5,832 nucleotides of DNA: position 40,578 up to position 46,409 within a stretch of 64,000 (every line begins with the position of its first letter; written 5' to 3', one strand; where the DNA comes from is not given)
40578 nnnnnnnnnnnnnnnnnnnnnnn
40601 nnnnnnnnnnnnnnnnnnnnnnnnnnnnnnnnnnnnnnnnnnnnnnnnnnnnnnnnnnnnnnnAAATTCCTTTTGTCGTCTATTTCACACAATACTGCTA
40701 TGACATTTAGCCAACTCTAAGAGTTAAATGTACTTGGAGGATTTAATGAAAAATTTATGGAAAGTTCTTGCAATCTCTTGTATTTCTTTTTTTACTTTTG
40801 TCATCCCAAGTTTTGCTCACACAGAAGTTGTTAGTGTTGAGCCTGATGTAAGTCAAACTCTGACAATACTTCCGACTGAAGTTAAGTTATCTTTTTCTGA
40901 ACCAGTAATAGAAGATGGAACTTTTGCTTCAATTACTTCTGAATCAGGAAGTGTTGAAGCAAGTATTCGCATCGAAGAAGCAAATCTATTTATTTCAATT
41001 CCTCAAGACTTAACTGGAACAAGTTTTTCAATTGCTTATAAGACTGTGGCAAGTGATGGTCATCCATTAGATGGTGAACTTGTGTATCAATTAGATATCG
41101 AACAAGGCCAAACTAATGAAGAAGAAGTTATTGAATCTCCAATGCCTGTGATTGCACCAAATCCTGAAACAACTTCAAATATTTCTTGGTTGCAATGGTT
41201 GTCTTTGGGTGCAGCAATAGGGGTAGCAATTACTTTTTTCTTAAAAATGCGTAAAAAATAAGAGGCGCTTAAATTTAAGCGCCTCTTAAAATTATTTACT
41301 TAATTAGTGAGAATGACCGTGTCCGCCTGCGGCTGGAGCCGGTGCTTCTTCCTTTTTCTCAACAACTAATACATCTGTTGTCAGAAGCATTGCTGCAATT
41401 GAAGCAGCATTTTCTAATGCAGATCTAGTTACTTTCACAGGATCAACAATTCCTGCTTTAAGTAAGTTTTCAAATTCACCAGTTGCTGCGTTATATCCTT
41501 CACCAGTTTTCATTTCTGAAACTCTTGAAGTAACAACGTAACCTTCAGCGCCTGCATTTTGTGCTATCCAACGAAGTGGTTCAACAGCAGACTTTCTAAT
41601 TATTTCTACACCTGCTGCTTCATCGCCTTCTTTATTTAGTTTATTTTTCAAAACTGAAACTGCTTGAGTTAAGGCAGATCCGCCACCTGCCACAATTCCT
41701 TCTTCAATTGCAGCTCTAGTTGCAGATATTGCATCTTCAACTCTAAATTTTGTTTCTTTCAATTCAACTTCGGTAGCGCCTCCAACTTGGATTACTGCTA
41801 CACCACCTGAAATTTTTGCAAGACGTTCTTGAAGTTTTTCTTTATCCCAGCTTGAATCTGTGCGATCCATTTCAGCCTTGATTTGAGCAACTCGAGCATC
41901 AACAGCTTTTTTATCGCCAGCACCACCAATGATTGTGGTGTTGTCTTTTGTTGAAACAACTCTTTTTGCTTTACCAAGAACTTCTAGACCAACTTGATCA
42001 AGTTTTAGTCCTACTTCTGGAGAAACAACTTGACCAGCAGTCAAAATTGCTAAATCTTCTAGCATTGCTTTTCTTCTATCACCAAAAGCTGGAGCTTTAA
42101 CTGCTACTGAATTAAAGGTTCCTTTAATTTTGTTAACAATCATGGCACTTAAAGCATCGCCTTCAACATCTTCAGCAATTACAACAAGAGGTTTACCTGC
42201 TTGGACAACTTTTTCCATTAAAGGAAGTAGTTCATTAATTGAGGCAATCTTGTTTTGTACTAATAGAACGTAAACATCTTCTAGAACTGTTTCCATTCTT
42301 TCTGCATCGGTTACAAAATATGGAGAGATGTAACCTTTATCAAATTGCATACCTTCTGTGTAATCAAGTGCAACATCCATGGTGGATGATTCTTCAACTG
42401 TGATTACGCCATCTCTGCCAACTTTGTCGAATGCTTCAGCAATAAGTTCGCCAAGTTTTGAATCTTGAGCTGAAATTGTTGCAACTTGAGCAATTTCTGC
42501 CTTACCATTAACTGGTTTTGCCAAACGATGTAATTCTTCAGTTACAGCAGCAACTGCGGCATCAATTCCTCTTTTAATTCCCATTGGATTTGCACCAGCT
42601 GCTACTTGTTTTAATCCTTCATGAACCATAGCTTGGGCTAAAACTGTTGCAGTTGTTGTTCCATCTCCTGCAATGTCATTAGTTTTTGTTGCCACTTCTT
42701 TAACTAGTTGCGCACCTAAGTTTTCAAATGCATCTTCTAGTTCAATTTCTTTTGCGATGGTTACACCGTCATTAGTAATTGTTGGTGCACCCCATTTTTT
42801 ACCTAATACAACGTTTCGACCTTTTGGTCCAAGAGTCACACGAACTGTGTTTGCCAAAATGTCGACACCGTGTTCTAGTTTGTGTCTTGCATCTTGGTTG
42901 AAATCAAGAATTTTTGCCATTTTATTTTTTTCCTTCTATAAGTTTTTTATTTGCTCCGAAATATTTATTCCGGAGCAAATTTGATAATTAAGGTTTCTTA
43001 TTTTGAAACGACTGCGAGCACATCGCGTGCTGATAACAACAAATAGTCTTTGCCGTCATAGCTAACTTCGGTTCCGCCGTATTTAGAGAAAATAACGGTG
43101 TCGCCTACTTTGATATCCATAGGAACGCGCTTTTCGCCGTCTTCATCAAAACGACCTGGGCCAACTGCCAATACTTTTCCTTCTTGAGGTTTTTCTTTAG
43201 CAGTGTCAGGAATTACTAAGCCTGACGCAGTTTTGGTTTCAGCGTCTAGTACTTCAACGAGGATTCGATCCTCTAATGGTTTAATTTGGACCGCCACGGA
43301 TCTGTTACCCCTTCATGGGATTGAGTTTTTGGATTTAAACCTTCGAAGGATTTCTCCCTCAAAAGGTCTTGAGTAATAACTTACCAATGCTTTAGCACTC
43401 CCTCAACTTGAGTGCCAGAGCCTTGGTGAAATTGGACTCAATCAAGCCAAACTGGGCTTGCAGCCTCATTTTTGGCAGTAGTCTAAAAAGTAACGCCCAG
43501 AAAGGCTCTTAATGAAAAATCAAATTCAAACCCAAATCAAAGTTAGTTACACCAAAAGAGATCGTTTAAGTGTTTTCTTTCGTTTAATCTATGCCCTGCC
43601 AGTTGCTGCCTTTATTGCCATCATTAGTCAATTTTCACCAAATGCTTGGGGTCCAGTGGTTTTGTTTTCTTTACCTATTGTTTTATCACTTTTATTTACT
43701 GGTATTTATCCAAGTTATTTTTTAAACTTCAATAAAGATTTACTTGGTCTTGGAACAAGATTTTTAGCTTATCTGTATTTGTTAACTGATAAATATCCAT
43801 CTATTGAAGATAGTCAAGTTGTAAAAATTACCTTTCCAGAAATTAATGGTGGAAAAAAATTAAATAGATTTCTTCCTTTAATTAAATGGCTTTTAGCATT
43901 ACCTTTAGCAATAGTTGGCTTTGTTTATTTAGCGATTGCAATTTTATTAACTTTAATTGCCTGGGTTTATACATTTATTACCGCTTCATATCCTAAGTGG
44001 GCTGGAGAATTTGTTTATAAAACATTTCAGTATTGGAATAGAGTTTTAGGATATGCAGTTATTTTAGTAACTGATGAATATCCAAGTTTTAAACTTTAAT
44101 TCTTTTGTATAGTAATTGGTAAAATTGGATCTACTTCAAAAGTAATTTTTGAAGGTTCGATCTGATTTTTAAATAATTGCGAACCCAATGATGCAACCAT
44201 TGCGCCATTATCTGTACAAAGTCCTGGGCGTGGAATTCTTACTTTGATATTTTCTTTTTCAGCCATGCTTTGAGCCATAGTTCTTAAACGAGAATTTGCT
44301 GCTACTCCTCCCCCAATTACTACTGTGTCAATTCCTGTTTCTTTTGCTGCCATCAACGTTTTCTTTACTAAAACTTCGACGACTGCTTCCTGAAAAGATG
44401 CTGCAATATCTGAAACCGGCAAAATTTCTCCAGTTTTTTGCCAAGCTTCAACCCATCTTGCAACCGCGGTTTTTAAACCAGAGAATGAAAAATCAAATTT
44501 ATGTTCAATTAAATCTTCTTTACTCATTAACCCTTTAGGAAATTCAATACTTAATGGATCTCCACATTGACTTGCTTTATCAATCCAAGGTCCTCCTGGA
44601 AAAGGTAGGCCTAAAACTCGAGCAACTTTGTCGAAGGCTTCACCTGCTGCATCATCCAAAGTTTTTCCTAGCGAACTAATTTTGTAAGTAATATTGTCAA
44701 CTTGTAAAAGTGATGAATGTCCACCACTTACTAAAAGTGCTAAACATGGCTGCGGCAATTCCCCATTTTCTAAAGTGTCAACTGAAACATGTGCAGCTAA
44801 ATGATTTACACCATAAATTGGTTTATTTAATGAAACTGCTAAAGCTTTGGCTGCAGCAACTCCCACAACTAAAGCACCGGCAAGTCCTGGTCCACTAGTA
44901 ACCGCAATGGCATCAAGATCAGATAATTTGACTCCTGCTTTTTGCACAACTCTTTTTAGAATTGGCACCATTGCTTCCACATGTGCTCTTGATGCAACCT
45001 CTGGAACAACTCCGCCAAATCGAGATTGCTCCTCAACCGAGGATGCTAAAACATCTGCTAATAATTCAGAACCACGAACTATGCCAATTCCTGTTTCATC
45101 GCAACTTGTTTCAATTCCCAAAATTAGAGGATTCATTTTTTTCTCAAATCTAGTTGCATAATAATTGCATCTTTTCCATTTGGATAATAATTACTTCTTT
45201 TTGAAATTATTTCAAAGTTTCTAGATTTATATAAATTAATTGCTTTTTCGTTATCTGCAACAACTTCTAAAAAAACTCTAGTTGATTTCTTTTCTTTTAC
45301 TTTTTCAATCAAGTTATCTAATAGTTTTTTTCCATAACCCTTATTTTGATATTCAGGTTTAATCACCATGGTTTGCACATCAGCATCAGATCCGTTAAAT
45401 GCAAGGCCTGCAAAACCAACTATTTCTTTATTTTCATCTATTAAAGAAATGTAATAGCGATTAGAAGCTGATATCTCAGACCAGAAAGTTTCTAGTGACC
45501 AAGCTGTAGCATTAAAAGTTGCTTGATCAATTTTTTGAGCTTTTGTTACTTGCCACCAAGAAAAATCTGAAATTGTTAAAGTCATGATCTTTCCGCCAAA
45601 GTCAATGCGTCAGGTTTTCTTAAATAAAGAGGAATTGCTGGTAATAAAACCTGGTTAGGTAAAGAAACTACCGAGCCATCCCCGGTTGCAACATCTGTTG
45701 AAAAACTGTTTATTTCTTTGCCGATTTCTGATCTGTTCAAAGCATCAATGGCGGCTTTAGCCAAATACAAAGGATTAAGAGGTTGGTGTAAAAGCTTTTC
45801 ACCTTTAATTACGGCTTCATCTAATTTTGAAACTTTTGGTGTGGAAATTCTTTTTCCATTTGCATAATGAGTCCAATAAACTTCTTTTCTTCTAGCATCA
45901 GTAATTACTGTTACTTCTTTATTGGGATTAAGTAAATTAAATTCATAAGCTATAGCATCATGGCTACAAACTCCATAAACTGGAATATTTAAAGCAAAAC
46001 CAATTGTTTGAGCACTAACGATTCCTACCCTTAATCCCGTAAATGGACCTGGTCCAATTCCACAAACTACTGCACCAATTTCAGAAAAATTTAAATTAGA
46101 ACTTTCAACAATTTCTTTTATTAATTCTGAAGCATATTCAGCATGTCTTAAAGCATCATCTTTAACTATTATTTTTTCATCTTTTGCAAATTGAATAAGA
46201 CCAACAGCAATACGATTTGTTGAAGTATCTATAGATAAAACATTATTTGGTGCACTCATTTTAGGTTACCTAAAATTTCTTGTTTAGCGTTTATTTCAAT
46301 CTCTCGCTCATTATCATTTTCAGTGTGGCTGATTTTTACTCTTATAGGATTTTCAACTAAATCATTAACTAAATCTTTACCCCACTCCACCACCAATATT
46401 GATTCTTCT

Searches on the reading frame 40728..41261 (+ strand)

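Call 40: search_protein_families(library=pfam, proteins=[window:40728-41261:+], max_evalue=1e-8)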
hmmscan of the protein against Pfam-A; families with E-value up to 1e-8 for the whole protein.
window:40728-41261:+ (177 aa): 1 family
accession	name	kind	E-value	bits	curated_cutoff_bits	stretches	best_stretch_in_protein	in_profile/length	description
PF04234.18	CopC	-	1.2e-11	45.9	23.3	1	31-121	1-91/92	CopC domain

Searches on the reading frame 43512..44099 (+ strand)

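Call 41: search_protein_families(library=pfam, proteins=[window:43512-44099:+], max_evalue=1e-8)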
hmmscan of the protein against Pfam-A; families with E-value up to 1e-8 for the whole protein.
window:43512-44099:+ (195 aa): 1 family
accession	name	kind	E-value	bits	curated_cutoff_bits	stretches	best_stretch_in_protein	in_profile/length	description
PF14333.11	DUF4389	-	5.1e-13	49.2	25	0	124-193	6-74/76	Domain of unknown function (DUF4389)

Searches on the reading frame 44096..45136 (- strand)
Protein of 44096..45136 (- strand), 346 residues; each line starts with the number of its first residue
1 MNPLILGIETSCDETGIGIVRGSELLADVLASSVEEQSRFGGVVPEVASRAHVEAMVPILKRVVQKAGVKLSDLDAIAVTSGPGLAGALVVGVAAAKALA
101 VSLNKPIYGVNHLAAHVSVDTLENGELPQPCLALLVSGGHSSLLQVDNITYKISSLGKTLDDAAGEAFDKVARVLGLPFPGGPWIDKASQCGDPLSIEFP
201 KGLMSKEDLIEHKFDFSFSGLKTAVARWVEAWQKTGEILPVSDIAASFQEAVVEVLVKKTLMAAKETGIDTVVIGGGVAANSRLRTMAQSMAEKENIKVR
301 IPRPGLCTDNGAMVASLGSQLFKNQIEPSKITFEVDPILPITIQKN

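Call 41: search_protein_families(library=pfam, proteins=[window:44096-45136:-], max_evalue=1e-8)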
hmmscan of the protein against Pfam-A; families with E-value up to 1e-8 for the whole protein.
window:44096-45136:- (346 aa): 2 families
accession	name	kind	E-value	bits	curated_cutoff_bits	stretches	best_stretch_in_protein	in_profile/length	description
PF00814.31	TsaD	-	1.2e-91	307.6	24.8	1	25-315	2-263/264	tRNA N6-adenosine threonylcarbamoyltransferase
PF22521.2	HypF_C_2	-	2.8e-10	40.8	27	1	227-311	148-236/241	Carbamoyltransferase, Kae1-like Domain, second subdomain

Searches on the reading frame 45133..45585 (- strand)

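Call 41: search_protein_families(library=pfam, proteins=[window:45133-45585:-], max_evalue=1e-8)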
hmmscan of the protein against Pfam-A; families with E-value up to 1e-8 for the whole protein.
window:45133-45585:- (150 aa): 4 families
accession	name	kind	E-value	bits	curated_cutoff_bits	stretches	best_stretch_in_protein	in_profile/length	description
PF00583.31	Acetyltransf_1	-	1e-19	71.3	20.7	1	29-124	16-116/116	Acetyltransferase (GNAT) family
PF13508.13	Acetyltransf_7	-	8.9e-14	52.1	27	1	48-125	7-83/84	Acetyltransferase (GNAT) domain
PF13673.13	Acetyltransf_10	-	2.8e-13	50.4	23.6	1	22-146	11-127/128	Acetyltransferase (GNAT) domain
PF08445.16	FR47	-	1.3e-09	38.3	22.1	1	69-129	23-82/86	FR47-like protein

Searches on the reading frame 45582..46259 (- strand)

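Call 41: search_protein_families(library=pfam, proteins=[window:45582-46259:-], max_evalue=1e-8)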
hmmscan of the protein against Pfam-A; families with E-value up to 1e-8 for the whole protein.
window:45582-46259:- (225 aa): 1 family
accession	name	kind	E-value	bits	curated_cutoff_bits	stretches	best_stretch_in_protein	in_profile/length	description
PF00814.31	TsaD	-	6.3e-26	92.1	24.8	1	38-161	28-152/264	tRNA N6-adenosine threonylcarbamoyltransferase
